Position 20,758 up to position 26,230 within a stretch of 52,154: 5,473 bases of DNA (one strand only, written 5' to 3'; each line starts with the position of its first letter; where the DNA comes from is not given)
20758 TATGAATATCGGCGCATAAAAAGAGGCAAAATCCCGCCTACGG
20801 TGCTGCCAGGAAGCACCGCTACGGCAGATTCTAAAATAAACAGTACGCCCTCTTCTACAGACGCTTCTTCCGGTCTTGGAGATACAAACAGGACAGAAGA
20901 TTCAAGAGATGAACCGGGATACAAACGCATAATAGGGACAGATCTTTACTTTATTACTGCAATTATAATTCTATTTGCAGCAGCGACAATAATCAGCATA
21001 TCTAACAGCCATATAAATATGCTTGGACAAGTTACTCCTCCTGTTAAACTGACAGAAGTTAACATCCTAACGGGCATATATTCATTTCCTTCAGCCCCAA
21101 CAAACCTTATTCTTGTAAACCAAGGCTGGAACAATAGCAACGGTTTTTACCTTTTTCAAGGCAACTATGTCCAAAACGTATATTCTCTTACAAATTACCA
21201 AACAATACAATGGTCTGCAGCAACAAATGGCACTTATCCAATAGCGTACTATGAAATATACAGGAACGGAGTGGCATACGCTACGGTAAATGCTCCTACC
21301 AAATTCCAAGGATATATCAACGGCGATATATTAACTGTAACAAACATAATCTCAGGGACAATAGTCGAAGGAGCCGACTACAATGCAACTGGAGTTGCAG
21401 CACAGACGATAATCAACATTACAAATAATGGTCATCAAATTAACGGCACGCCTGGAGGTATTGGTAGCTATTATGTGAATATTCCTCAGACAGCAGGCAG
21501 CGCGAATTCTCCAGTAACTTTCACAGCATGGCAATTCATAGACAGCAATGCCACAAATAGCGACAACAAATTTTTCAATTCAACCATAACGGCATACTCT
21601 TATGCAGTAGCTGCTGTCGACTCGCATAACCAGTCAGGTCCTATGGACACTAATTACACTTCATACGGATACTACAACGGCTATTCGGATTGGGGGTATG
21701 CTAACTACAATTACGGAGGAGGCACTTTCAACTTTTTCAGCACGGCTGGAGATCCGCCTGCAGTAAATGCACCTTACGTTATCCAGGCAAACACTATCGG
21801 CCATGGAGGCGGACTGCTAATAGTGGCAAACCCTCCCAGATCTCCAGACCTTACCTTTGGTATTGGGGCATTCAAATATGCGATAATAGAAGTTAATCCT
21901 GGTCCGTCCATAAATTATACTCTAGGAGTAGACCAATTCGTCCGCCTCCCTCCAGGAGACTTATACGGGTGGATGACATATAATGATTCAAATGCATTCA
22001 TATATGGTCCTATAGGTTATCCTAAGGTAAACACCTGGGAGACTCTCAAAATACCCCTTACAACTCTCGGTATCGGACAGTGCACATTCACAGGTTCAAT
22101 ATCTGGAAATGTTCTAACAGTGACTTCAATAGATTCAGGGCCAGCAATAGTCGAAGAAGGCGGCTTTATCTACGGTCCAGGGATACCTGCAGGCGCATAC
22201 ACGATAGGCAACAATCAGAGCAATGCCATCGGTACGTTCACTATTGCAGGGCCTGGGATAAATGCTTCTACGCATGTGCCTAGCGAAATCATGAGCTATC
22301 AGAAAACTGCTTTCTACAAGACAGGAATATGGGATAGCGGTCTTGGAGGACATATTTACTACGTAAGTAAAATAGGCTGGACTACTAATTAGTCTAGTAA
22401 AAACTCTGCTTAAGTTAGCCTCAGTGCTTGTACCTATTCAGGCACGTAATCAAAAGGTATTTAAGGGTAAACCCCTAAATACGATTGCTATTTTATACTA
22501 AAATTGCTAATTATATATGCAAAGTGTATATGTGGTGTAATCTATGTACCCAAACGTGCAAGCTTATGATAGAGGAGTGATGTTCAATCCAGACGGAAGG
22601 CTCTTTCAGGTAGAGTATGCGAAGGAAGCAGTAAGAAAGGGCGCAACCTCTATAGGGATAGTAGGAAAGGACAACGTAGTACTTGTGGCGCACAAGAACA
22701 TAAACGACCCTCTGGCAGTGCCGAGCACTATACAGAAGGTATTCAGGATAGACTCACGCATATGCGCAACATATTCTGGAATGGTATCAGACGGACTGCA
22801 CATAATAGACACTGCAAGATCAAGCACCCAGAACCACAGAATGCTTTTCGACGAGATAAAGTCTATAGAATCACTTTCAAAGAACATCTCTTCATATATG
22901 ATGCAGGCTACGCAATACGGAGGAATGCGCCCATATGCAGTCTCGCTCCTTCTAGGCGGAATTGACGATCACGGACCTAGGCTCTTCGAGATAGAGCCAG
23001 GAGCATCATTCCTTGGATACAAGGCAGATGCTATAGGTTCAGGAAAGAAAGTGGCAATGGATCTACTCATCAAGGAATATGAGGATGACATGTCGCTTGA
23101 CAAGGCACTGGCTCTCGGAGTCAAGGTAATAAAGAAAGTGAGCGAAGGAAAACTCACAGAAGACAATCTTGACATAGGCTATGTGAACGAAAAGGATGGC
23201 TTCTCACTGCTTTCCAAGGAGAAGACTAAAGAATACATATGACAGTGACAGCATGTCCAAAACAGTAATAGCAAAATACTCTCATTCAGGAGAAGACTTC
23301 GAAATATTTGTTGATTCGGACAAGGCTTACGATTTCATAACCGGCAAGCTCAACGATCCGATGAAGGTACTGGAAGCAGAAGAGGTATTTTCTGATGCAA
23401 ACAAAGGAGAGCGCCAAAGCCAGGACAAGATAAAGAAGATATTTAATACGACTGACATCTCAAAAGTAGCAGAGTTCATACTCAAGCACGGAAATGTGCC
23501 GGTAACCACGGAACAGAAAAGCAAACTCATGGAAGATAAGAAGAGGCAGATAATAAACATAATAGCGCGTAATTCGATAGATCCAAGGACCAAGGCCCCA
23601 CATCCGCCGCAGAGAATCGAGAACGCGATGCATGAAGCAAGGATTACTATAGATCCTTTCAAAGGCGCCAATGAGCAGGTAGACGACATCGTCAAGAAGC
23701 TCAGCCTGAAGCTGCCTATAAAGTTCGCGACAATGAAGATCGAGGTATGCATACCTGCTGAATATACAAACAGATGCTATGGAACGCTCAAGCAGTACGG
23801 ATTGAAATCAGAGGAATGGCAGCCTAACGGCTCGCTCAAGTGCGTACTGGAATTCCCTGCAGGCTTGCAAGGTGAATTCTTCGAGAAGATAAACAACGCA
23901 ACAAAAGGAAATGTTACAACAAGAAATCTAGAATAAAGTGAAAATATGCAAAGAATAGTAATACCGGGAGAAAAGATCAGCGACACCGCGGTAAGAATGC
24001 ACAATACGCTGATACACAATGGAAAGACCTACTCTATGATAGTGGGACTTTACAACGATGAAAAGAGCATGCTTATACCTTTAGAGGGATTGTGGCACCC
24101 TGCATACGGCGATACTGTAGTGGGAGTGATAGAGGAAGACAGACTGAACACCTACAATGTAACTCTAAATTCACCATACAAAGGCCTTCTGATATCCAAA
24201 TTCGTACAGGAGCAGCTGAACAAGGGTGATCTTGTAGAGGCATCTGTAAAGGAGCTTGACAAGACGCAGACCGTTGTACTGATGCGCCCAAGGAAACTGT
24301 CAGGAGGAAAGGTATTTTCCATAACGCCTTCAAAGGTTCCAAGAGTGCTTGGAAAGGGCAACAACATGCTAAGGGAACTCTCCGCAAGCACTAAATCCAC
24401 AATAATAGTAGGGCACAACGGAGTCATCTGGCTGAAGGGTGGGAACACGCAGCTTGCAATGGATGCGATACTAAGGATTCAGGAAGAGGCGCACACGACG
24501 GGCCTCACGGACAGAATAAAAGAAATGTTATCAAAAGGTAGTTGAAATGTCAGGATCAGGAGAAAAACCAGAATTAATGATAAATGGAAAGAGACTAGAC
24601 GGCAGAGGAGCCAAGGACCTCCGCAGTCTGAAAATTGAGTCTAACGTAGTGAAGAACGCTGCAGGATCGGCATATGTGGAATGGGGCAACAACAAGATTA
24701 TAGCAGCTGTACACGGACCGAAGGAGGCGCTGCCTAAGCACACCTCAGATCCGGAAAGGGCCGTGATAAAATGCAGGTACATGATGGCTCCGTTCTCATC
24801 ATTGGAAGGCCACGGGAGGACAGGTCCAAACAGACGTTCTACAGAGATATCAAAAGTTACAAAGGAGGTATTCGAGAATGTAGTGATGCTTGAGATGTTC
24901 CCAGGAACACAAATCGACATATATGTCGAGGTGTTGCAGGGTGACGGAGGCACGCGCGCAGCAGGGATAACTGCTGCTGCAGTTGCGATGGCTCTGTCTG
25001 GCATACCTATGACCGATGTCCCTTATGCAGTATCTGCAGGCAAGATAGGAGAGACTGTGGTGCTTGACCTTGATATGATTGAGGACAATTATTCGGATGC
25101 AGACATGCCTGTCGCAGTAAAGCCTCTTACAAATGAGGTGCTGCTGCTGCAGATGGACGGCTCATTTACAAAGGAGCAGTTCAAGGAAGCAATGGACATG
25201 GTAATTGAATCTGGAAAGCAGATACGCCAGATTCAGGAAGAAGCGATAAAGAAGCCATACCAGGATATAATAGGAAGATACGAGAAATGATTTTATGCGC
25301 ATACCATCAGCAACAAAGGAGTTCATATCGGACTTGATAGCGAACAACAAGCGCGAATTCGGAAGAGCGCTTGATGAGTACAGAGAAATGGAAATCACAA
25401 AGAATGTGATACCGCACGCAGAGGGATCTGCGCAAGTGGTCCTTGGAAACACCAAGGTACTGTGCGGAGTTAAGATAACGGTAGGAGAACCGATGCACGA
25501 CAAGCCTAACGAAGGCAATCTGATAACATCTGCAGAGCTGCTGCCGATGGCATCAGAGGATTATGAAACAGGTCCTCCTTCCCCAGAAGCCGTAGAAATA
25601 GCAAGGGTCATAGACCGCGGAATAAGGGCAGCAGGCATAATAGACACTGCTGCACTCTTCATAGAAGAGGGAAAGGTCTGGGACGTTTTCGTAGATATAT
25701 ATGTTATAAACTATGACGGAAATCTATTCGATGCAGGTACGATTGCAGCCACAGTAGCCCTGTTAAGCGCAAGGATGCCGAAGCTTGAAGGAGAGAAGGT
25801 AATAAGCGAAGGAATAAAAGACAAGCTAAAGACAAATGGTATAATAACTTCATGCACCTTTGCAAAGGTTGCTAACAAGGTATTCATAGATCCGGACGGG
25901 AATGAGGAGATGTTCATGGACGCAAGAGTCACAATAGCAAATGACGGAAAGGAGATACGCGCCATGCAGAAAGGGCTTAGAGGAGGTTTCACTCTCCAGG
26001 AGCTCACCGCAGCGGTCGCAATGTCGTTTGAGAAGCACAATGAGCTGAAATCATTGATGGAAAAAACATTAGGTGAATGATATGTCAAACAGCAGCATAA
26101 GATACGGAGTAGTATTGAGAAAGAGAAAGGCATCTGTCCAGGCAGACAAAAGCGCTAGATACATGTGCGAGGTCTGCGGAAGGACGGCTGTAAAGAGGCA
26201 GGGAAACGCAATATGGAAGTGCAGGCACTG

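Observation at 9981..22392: Tandem triplet of giant YVTN-propeller / PKD-like mosaic surface glycoproteins occupying 12.4 kb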

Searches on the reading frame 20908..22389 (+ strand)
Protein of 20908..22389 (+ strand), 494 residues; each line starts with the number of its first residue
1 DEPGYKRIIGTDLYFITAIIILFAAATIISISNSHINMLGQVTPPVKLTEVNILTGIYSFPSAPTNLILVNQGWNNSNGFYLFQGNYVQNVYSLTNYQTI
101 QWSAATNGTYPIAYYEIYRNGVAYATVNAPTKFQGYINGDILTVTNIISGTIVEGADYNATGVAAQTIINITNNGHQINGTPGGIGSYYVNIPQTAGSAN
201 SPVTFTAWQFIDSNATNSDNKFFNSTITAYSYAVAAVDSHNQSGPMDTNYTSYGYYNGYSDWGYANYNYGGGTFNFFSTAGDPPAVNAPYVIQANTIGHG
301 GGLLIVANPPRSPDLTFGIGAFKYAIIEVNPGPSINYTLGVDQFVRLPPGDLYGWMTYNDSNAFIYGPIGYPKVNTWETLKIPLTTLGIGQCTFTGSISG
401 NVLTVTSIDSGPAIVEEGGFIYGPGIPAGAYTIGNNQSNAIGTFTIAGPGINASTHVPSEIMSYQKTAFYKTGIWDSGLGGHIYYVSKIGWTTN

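Call 19: search_protein_families(library=pfam, proteins=[window:21010-22389:+], max_evalue=1)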
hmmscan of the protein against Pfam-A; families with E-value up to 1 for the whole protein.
window:21010-22389:+ (460 aa): 1 family
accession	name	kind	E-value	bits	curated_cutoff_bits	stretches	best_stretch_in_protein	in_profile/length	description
PF16775.10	ZoocinA_TRD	-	0.047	14.3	27.4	1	121-184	27-91/106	Target recognition domain of lytic exoenzyme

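Call 20: find_homologous_proteins(query=window:20908-22389:+, max_evalue=0.001)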
Query window:20908-22389:+ (494 aa): 95 proteins with E <= 0.001 among 8000 candidates.
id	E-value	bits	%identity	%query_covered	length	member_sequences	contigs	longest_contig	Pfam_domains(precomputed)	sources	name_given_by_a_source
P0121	4.1e-130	453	52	94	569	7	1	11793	PF03160.21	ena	-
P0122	1.0e-128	449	50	96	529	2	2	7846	PF03160.21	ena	-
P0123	6.0e-128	446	50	97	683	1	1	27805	PF03160.21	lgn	-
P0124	2.5e-127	444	54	89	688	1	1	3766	PF03160.21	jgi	jgi:hypothetical protein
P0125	7.9e-127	442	51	96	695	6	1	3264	PF03160.21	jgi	jgi:hypothetical protein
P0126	8.0e-127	442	51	91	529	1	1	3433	PF03160.21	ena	-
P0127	1.2e-124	435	52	89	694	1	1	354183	PF03160.21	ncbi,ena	-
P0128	2.9e-124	434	52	87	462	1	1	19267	-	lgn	-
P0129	3.2e-123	430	52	88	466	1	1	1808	-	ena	-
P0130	3.1e-119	417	49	87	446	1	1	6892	-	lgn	-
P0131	4.1e-118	414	50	88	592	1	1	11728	PF03160.21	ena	-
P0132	1.3e-117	412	51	88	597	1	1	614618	PF03160.21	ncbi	-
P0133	5.6e-114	400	49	87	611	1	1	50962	PF03160.21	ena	-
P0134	1.6e-97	346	48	87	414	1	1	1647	-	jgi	jgi:hypothetical protein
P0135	1.1e-94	336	55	67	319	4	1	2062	-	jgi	jgi:hypothetical protein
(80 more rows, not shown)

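Call 28: predict_structure(alignment_id=A1)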
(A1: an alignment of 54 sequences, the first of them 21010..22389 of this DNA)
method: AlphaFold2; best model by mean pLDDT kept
length: 460 residues; sequences in the alignment: 54
mean_pLDDT: 88.5   pTM: 0.87
mean pLDDT of the five models: 88.5, 88.0, 87.5, 87.4, 86.5
residues with pLDDT >= 90: 310; 70-90: 103; 50-70: 35; < 50: 12
segments of 3 or more residues with pLDDT < 50: 1-9
pLDDT, mean of each block of 10 residues (from residue 1): 44 53 86 93 56 64 96 98 98 98 97 96 94 80 81 92 98 97 89 95 98 95 79 79 87 83 81 87 94 95 92 88 80 93 96 96 98 97 96 95 90 96 98 93 86 95
secondary structure, 60 per line:
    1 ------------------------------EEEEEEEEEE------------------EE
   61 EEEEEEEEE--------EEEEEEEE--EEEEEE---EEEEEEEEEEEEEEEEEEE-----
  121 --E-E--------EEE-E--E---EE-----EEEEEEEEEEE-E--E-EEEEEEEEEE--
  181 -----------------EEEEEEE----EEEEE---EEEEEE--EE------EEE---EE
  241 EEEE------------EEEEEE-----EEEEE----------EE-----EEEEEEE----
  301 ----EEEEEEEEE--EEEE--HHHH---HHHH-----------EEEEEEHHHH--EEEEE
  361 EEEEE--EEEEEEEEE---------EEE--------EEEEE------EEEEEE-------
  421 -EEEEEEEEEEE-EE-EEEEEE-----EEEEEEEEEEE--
elements in order: E31-40 E59-69 E78-85 E88-93 E97-115 E134-136 E152-162 E169-178 E198-204 E209-213 E217-222 E233-235 E239-244 E257-262 E268-272 E290-296 E305-313 E316-319 H322-325 H329-332 E344-349 H350-353 E356-365 E368-376 E386-388 E397-401 E408-413 E422-432 E437-442 E448-458

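Call 32: fold_search(model_id=the predicted structure, library=pdb)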
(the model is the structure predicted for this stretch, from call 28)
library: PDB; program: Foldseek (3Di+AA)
matches with E <= 10: 630; with E <= 0.001: 0
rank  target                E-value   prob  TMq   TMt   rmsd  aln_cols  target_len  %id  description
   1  7r1e_A                3.2e-02  0.12  0.14  0.11  18.8       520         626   10  Mosquitocidal Cry11Ba determined at pH 10.4 from naturally-occurring nanocrystals by Serial femtosecond crystallograph (released 2022-07-27)
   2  8q6t_I                4.1e-02  0.06  0.10  0.05  35.0       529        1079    9  Helical reconstruction of the relaxed thick filament from FIB milled left ventricular mouse myofibrils (released 2023-11-01)
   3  5e7h                  4.3e-02  0.51  0.20  0.31  14.7       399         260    8  Crystal structure of domains CD (residues 230-489) of Bacova_02650 (released 2016-05-04)
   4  6q9m_A                4.5e-02  0.13  0.10  0.17  20.1       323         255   10  Central Fibronectin-III array of RIM-binding protein (released 2020-01-15)
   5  1k85_MODEL_1_A        6.1e-02  1.00  0.14  0.69  11.1       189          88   13  Solution structure of the fibronectin type III domain from Bacillus circulans WL-12 Chitinase A1. (released 2002-12-18)
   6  7kwb_B                6.1e-02  0.11  0.14  0.16  23.8       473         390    9  Surface glycan-binding protein B from Bacteroides thetaiotaomicron (released 2021-02-17)
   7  7qyd_A                6.1e-02  0.10  0.15  0.11  18.6       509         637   11  mosquitocidal Cry11Ba determined at pH 6.5 from naturally-occurring nanocrystals by Serial femtosecond crystallography (released 2022-07-27)
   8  5e53_D                7.1e-02  0.10  0.11  0.16  23.3       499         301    8  Crystal structure of chicken CNTN1 FN1-FN3 domains (released 2016-08-31)
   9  7mrm_A                7.4e-02  0.20  0.12  0.15  18.6       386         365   10  Chicken CNTN3 APP complex (released 2022-01-05)
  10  6q9m_B                7.8e-02  0.41  0.15  0.25  16.8       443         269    9  Central Fibronectin-III array of RIM-binding protein (released 2020-01-15)
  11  6r31_A                9.1e-02  0.66  0.17  0.42  12.6       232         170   10  Family 11 Carbohydrate-Binding Module from Clostridium thermocellum in complex with beta-1,3-1,4-mixed-linked tetrasac (released 2020-02-05)
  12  9no3_B                9.1e-02  0.21  0.17  0.16  16.3       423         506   10  The bifunctional arabinofuranosidase/xylosidase from metagenome of Pseudacanthotermes militaris. (released 2025-10-08)
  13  7vrn_B                9.1e-02  0.06  0.12  0.12  24.1       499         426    9  Structure of infectious bursal disease virus Gt strain (released 2022-03-30)
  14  7qyd_B                9.5e-02  0.09  0.15  0.11  19.2       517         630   10  mosquitocidal Cry11Ba determined at pH 6.5 from naturally-occurring nanocrystals by Serial femtosecond crystallography (released 2022-07-27)
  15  5e55_A                1.1e-01  0.06  0.09  0.13  24.3       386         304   10  Crystal structure of mouse CNTN6 FN1-FN3 domains (released 2016-08-31)
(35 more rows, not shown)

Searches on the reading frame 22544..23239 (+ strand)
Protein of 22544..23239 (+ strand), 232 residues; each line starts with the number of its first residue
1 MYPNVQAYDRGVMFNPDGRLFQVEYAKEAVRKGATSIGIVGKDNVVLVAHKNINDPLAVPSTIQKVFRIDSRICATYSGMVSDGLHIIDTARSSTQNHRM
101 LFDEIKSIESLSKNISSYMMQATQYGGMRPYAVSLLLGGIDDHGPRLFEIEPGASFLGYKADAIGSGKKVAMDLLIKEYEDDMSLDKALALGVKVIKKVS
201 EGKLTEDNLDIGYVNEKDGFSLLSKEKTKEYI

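Call 27: find_related_loci(query=window:22544-23239:+, collection=genome_contigs, flank=10000)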
Query window:22544-23239:+ (232 aa) in genome_contigs; peptide patterns used: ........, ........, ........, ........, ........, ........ (x = any residue, [..] = any of these).
144 stretches matched a pattern; 124 encode a relative of the query (tblastn E <= 1e-3); the best 80 are kept; 80 distinct loci.
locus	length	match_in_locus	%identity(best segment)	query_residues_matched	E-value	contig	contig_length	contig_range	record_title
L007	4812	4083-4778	91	1-232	1e-145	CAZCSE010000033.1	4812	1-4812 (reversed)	MAG TPA_asm: Candidatus Micrarchaeota archaeon isolate SRP226684_co1_18 genome assembly, contig: NODE_14584_length_4812_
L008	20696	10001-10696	91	1-232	2e-143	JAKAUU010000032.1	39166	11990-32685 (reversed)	MAG: Candidatus Micrarchaeota archaeon isolate YP3.bin49 NODE_1269_length_39166_cov_6.43667, whole genome shotgun sequen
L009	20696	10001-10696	91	1-232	2e-143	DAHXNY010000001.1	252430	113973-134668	MAG TPA_asm: Candidatus Micrarchaeota archaeon isolate clean1794 NODE_1_length_252430_cov_9.596541, whole genome shotgun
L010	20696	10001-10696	91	1-232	1e-142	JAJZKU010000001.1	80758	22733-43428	MAG: Candidatus Micrarchaeota archaeon isolate MAS1.bin53 NODE_130_length_80758_cov_83.778634, whole genome shotgun sequ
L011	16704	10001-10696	91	1-232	6e-142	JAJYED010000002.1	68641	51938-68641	MAG: Candidatus Micrarchaeota archaeon isolate DBS1-1.bin141 NODE_535_length_68641_cov_2.020375, whole genome shotgun se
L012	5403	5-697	85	1-232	4e-134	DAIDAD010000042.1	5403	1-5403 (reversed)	MAG TPA_asm: Candidatus Micrarchaeaceae archaeon isolate clean1831 NODE_42_length_5403_cov_2.995869, whole genome shotgu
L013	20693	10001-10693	76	1-232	1e-121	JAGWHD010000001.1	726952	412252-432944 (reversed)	MAG: Candidatus Micrarchaeota archaeon isolate REEA68 REEA68_1_length_726952_cov_8.606876, whole genome shotgun sequence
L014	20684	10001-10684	78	1-229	9e-122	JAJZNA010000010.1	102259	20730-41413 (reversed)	MAG: Candidatus Micrarchaeota archaeon isolate MAS3.bin65 NODE_260_length_102259_cov_2.380292, whole genome shotgun sequ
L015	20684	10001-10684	77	1-229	3e-120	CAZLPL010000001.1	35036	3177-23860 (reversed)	MAG TPA_asm: Candidatus Micrarchaeota archaeon isolate SRP226684_co1_72 genome assembly, contig: NODE_703_length_35036_c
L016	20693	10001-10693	75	1-232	2e-120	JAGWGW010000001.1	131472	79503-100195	MAG: Candidatus Micrarchaeota archaeon isolate REEA6 REEA6-150_77, whole genome shotgun sequence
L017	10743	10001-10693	75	1-232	6e-119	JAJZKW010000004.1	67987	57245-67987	MAG: Candidatus Micrarchaeota archaeon isolate MAS1.bin63 NODE_203_length_67987_cov_35.982950, whole genome shotgun sequ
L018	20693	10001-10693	75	1-232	7e-119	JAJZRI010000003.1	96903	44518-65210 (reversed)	MAG: Candidatus Micrarchaeota archaeon isolate SKS1.bin82 NODE_320_length_96903_cov_5.102277, whole genome shotgun seque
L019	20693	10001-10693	75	1-232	2e-118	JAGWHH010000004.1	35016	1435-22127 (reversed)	MAG: Candidatus Micrarchaeota archaeon isolate REEA73 REEA73_4_length_35016_cov_4.688056, whole genome shotgun sequence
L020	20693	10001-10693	74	1-232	2e-118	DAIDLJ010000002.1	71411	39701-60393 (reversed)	MAG TPA_asm: Candidatus Micrarchaeota archaeon isolate clean425 NODE_2_length_71411_cov_3.163064, whole genome shotgun s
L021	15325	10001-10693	75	1-232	2e-118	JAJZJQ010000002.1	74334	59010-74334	MAG: Candidatus Micrarchaeota archaeon isolate LSA5.bin54 NODE_366_length_74334_cov_2.322032, whole genome shotgun seque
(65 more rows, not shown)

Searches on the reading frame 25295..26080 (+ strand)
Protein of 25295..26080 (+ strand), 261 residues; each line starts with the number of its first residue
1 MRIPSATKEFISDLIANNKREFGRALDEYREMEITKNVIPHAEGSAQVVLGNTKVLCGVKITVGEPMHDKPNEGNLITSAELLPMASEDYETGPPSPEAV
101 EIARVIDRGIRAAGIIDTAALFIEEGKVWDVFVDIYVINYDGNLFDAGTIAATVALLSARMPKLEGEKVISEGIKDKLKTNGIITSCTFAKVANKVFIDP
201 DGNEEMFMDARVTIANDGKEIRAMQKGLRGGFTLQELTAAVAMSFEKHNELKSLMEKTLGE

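Call 53: search_protein_families(library=pfam, proteins=[window:25295-26080:+], max_evalue=0.00001)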
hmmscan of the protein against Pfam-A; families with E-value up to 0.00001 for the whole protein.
window:25295-26080:+ (261 aa): 2 families
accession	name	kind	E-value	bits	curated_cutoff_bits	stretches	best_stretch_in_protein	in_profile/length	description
PF01138.27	RNase_PH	-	8.2e-33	114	25.5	1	28-162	1-130/130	3' exoribonuclease family, domain 1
PF03725.20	RNase_PH_C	-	3.5e-09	36.9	20.8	1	183-246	2-66/67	3' exoribonuclease family, domain 2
